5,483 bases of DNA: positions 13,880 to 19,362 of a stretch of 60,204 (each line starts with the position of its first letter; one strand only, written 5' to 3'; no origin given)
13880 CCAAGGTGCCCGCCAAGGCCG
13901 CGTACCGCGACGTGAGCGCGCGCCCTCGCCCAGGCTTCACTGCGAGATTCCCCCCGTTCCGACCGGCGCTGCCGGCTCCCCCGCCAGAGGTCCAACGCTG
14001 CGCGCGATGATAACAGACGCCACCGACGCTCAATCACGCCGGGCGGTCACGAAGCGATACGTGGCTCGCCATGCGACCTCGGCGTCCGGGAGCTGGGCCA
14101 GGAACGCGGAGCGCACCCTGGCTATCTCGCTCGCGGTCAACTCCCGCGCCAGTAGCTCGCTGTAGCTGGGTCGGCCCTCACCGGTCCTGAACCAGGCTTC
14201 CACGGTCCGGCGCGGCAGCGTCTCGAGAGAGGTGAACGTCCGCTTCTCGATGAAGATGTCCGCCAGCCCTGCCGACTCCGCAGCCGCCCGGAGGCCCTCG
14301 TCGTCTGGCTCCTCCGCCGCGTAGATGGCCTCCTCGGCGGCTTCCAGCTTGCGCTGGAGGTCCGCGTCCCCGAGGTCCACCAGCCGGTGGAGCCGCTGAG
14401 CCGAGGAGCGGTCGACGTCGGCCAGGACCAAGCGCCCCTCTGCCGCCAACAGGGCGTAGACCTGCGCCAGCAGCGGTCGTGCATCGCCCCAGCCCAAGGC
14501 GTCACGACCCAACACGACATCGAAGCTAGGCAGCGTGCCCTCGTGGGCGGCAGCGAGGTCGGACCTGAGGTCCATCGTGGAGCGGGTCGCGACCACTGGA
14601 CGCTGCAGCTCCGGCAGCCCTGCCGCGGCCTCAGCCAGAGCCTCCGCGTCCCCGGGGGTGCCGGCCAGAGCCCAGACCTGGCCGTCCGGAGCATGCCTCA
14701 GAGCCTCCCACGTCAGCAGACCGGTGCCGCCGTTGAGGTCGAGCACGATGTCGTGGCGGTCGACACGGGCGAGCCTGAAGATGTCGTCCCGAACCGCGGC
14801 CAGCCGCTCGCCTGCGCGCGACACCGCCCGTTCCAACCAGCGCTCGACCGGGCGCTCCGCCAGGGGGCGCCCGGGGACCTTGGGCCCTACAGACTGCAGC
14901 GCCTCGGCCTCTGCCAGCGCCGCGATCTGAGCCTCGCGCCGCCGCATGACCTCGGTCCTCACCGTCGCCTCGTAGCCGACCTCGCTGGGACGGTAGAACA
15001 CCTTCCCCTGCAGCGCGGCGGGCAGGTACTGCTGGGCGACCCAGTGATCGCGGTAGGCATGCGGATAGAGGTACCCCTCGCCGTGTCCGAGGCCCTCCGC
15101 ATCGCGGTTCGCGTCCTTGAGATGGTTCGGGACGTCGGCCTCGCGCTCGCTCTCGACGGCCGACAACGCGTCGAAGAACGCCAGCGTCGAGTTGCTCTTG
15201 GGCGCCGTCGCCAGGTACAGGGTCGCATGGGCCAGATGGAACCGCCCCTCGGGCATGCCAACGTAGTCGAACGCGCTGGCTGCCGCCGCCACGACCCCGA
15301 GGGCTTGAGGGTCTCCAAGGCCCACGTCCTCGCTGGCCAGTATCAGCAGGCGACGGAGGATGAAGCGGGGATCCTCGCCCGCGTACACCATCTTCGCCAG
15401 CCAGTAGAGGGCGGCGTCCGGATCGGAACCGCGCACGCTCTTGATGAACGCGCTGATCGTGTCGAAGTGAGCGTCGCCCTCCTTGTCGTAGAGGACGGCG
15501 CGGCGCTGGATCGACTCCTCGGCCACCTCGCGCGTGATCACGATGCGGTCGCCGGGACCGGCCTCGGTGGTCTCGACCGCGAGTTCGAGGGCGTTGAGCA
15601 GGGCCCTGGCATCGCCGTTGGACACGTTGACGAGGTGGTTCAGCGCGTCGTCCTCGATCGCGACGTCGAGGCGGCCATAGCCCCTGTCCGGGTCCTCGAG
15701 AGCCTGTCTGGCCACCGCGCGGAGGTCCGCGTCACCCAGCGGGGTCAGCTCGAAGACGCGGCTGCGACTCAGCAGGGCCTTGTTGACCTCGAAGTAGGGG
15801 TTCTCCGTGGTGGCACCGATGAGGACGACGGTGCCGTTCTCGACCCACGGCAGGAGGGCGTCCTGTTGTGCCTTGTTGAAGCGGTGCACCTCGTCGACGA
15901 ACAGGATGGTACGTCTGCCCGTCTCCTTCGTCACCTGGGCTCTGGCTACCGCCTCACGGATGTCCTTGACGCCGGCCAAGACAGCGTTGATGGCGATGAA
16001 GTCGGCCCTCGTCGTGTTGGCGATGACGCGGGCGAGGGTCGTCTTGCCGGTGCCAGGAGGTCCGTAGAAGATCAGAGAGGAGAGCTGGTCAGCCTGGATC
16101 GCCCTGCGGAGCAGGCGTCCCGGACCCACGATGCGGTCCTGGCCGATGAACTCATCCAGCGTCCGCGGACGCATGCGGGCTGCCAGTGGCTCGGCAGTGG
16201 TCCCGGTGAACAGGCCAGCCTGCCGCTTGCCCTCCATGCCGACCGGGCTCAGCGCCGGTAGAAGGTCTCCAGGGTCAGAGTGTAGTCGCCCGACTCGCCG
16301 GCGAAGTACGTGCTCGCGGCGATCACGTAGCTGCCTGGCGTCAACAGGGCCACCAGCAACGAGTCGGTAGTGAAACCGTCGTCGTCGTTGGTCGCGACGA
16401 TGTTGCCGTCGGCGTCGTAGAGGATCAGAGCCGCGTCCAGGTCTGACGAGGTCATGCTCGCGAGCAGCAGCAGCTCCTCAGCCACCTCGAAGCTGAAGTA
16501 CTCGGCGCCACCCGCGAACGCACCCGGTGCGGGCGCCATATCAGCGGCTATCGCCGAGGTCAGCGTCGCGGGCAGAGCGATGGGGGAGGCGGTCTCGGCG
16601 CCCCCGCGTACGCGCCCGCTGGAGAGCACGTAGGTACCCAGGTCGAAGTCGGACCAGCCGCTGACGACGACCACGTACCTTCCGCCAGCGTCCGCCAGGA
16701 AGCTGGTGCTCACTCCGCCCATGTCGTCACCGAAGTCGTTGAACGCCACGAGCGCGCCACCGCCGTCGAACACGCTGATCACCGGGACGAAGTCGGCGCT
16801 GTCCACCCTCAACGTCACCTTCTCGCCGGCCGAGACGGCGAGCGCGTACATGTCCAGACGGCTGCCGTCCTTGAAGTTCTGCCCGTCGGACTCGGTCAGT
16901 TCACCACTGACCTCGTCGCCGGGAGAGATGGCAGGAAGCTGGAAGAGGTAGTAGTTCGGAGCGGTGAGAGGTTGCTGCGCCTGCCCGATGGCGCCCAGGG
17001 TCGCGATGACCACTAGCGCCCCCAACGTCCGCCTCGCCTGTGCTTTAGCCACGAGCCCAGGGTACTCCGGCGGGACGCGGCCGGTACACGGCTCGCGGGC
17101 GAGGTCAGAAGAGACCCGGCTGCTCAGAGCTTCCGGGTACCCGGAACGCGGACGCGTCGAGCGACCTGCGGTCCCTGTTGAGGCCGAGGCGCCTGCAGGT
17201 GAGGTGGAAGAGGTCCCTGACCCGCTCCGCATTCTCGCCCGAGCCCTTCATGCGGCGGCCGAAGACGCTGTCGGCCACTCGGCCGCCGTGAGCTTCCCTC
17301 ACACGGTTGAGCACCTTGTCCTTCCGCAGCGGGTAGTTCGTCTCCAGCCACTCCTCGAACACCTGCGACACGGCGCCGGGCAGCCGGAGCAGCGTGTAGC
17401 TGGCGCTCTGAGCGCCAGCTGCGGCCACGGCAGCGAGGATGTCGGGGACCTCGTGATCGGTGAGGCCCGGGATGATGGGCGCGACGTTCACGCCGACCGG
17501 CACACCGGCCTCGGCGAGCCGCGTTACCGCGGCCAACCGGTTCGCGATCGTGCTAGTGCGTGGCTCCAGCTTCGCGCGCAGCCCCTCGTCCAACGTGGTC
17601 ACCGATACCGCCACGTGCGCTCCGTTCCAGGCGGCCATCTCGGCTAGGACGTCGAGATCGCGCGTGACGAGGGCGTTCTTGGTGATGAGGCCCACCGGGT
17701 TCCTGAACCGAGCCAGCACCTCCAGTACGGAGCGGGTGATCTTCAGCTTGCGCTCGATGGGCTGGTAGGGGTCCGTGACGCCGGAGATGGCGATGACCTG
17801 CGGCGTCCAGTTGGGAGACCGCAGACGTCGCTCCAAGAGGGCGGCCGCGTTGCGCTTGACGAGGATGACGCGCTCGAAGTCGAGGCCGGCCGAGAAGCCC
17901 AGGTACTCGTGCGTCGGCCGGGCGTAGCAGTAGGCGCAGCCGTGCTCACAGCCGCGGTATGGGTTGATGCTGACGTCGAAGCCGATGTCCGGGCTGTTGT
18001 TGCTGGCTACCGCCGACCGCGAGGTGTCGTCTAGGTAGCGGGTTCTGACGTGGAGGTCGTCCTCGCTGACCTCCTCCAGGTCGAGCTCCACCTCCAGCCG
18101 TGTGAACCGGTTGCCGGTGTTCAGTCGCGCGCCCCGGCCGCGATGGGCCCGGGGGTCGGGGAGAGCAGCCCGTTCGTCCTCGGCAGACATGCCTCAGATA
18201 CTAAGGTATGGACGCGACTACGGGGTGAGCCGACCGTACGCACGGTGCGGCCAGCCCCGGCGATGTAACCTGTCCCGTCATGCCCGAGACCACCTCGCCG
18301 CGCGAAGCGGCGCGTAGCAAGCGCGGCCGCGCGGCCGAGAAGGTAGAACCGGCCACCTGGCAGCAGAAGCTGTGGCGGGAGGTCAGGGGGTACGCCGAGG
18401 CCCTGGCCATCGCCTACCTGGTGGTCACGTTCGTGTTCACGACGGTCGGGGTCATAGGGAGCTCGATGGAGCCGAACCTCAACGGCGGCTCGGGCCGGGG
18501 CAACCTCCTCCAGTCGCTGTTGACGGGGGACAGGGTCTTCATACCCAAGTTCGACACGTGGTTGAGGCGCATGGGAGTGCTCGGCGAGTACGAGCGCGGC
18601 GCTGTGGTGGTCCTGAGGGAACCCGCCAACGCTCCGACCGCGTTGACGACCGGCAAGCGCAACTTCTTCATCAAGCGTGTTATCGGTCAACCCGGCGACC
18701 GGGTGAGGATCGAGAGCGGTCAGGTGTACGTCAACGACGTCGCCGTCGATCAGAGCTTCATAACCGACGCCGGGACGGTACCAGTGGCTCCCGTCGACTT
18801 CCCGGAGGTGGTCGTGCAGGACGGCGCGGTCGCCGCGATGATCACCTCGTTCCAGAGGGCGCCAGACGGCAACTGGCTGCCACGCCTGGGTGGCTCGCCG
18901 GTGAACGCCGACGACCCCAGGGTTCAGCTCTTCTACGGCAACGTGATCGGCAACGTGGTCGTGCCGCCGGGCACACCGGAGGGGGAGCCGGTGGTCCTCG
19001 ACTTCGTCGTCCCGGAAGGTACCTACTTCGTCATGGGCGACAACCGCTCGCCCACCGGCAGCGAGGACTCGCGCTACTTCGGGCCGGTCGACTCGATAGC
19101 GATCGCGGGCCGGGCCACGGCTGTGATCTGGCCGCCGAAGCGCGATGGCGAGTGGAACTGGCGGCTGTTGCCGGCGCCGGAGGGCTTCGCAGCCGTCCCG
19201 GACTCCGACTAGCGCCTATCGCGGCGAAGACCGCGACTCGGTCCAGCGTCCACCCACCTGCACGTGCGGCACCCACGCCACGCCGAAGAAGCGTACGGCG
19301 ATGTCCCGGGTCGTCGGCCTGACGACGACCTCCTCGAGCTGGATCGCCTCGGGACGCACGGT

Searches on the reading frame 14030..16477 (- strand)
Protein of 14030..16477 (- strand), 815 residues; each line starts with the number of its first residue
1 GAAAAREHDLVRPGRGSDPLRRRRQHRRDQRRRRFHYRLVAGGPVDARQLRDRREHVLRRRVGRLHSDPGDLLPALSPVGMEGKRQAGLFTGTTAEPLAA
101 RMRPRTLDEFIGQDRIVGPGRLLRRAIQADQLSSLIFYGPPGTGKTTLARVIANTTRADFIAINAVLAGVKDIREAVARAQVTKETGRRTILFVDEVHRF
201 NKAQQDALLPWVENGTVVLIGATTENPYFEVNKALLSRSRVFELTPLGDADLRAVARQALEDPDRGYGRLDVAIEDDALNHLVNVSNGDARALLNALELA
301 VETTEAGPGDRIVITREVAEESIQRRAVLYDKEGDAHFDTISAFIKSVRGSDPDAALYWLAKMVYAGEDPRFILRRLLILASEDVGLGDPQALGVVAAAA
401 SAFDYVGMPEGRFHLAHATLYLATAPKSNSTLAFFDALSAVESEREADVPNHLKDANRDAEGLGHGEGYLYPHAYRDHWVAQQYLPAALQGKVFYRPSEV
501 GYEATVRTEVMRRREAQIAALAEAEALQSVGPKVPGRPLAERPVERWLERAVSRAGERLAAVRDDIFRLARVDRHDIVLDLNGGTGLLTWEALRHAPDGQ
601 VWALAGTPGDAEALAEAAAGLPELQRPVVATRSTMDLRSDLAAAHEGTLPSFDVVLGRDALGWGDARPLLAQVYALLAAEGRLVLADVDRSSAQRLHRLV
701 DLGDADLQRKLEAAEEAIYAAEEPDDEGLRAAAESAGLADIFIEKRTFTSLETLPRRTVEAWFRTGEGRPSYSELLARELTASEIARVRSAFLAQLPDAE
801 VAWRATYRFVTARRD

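Call 15: search_protein_families(library=pfam, proteins=[window:14030-16477:-], max_evalue=0.0001)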
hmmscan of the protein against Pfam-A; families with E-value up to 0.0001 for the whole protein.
window:14030-16477:- (815 aa): 10 families
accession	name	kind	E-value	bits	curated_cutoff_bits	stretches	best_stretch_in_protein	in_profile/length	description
PF12002.13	MgsA_C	-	1.5e-62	210.9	27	1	350-510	1-163/167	MgsA AAA+ ATPase C terminal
PF16193.11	AAA_assoc_2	-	2.8e-29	101.7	34.3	1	270-349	3-81/81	AAA C-terminal domain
PF00004.35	AAA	-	3.8e-18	66.6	21.2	1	135-241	1-123/131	ATPase family associated with various cellular activities (AAA)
PF05496.18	RuvB_N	-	1.4e-15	57.9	27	1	102-220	1-117/159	Holliday junction DNA helicase RuvB P-loop domain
PF13401.12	AAA_22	-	3e-07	31.3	27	0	134-203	7-81/130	AAA domain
PF07728.20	AAA_5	-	1.2e-06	29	22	1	135-221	2-99/139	AAA domain (dynein-related subfamily)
PF13173.12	AAA_14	-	3.3e-06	27.6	27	1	135-247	5-123/129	AAA domain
PF08242.18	Methyltransf_12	-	9.1e-06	26.8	30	0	579-683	1-98/98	Methyltransferase domain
PF00158.32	Sigma54_activat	-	2.4e-05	24.5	20.2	0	133-226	23-131/168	Sigma-54 interaction domain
PF01078.27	Mg_chelatase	-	3.4e-05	23.8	20.3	0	134-153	24-43/207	Magnesium chelatase, subunit ChlI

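Call 62: search_protein_families(library=ncbifam, proteins=[window:14030-16237:-], max_evalue=0.00001)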
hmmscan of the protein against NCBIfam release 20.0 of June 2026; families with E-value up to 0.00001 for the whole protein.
window:14030-16237:- (735 aa): 60 families (the best 25 are shown)
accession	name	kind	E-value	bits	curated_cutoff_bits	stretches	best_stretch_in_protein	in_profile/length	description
NF009881.0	PRK13341.1-2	equivalog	0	1050.4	651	1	13-733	13-734/736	AAA family ATPase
NF009883.0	PRK13341.1-4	equivalog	1.9e-226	753.4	668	1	16-658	19-655/729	AAA family ATPase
NF009882.0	PRK13341.1-3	equivalog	7.5e-177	589.6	1197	1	16-550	18-549/734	AAA family ATPase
NF009880.0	PRK13341.1-1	equivalog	6.8e-92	308.7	891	1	14-426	4-398/599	AAA family ATPase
NF011289.0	PRK14700.1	equivalog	2.7e-65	220.5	570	1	129-430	1-291/300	recombination factor protein RarA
TIGR02397.1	dnaX_nterm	equivalog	6.7e-20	71.6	250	2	17-75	3-59/355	DNA polymerase III subunit gamma/tau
NF001679.0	PRK00440.1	equivalog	7.4e-19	68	303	1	20-225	10-213/322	replication factor C small subunit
NF003229.0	PRK04195.1-5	equivalog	7.9e-18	64.4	280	1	17-230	6-221/413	replication factor C large subunit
NF000868.0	PRK00080.1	equivalog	5.8e-17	61.6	282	1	19-137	16-131/330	Holliday junction branch migration DNA helicase RuvB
TIGR00635.1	ruvB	equivalog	6.6e-15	54.9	299.05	1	26-137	2-110/305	Holliday junction branch migration DNA helicase RuvB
NF011512.0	PRK14950.1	equivalog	8.3e-15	54.9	593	1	20-74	8-60/585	DNA polymerase III subunits gamma and tau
NF011510.0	PRK14948.1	equivalog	1.3e-14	53.9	593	1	14-74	4-62/640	DNA polymerase III subunit gamma/tau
NF011523.0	PRK14962.1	equivalog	3.2e-14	52.6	576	1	18-75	4-59/474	DNA polymerase III subunits gamma and tau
NF003226.0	PRK04195.1-1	equivalog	5.2e-14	52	588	1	23-221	9-208/405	replication factor C large subunit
NF004549.0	PRK05896.1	equivalog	7.8e-14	51.3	578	1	21-75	9-61/642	DNA polymerase III subunits gamma and tau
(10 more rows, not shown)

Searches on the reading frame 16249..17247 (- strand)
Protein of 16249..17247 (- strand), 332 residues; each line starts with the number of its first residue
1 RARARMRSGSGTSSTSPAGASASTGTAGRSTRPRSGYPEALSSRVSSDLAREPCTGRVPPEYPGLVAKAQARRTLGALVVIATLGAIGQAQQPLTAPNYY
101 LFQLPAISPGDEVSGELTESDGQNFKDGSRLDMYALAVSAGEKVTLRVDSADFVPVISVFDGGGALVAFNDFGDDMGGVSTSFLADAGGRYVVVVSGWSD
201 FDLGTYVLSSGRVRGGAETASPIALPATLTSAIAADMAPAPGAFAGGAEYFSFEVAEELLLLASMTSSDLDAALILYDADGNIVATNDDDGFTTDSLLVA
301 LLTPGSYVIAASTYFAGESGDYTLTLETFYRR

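Call 16: search_protein_families(library=pfam, proteins=[window:16249-17247:-], max_evalue=0.0001)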
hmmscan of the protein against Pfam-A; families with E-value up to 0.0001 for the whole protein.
window:16249-17247:- (332 aa): 0 families

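Call 62: search_protein_families(library=ncbifam, proteins=[window:16249-17232:-], max_evalue=0.00001)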
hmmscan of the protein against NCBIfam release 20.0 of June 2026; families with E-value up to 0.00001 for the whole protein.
window:16249-17232:- (327 aa): 1 family
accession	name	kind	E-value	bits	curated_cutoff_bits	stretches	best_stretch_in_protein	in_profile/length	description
NF038127.1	FDP_fam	subfamily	4.2e-11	43.5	29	1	119-216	11-127/150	DVUA0089 family protein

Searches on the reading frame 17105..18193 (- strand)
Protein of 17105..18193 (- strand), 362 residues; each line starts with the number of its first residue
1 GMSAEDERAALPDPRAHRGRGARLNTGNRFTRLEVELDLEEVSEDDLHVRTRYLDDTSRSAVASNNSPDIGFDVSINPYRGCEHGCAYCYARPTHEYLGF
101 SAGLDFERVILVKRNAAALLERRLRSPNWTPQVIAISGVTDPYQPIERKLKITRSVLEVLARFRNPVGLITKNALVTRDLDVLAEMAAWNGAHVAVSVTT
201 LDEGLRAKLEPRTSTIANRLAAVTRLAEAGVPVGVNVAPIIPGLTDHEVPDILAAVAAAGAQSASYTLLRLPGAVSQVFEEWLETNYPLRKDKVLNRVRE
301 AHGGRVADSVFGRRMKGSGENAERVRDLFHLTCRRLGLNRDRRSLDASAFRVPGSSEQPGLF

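Call 16: search_protein_families(library=pfam, proteins=[window:17105-18193:-], max_evalue=0.0001)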
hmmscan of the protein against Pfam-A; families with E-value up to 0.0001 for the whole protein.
window:17105-18193:- (362 aa): 1 family
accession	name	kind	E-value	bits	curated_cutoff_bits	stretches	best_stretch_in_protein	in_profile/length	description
PF04055.27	Radical_SAM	-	6e-18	66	29.5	1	76-254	1-164/166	Radical SAM superfamily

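Call 62: search_protein_families(library=ncbifam, proteins=[window:17105-18190:-], max_evalue=0.00001)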
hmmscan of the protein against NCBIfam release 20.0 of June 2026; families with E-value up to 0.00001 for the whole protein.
window:17105-18190:- (361 aa): 4 families
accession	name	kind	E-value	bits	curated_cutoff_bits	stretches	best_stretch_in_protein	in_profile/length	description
NF033668.1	rSAM_PA0069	hypoth_equivalog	2.1e-144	480.8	360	1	17-358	1-345/348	PA0069 family radical SAM protein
NF038135.1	rSAM_Rv2578c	equivalog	1.1e-64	218.4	430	1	65-287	54-279/317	Rv2578c family radical SAM protein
NF038136.1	rSAM_Rv_intein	exception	9.3e-54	183.2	700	1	88-287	335-536/574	intein-containing Rv2578c family radical SAM protein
TIGR04470.1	rSAM_mob_pairB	equivalog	2.5e-25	89.4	410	1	73-248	20-184/285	radical SAM mobile pair protein B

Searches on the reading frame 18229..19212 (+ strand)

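Call 16: search_protein_families(library=pfam, proteins=[window:18229-19212:+], max_evalue=0.0001)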
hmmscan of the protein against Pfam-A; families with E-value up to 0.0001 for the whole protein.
window:18229-19212:+ (327 aa): 1 family
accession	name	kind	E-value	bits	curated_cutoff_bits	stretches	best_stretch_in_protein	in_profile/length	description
PF10502.14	Peptidase_S26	-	1.8e-33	116.3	22.9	1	56-301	9-168/168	Signal peptidase, peptidase S26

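Call 62: search_protein_families(library=ncbifam, proteins=[window:18280-19212:+], max_evalue=0.00001)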
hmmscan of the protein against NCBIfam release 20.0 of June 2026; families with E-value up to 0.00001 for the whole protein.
window:18280-19212:+ (310 aa): 4 families
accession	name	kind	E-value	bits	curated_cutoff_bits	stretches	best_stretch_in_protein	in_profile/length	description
TIGR02227.1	sigpep_I_bact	equivalog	8.6e-33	113.5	47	1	41-285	8-160/162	signal peptidase I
NF008114.0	PRK10861.1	equivalog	2.1e-15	56.8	277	1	241-292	261-311/324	signal peptidase I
TIGR02771.1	TraF_Ti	equivalog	1.9e-12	47.1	100.25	1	102-182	45-136/171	conjugative transfer signal peptidase TraF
NF010412.0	PRK13838.1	subfamily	2.8e-06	26.9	186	0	243-283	136-173/177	conjugal transfer pilin processing protease TraF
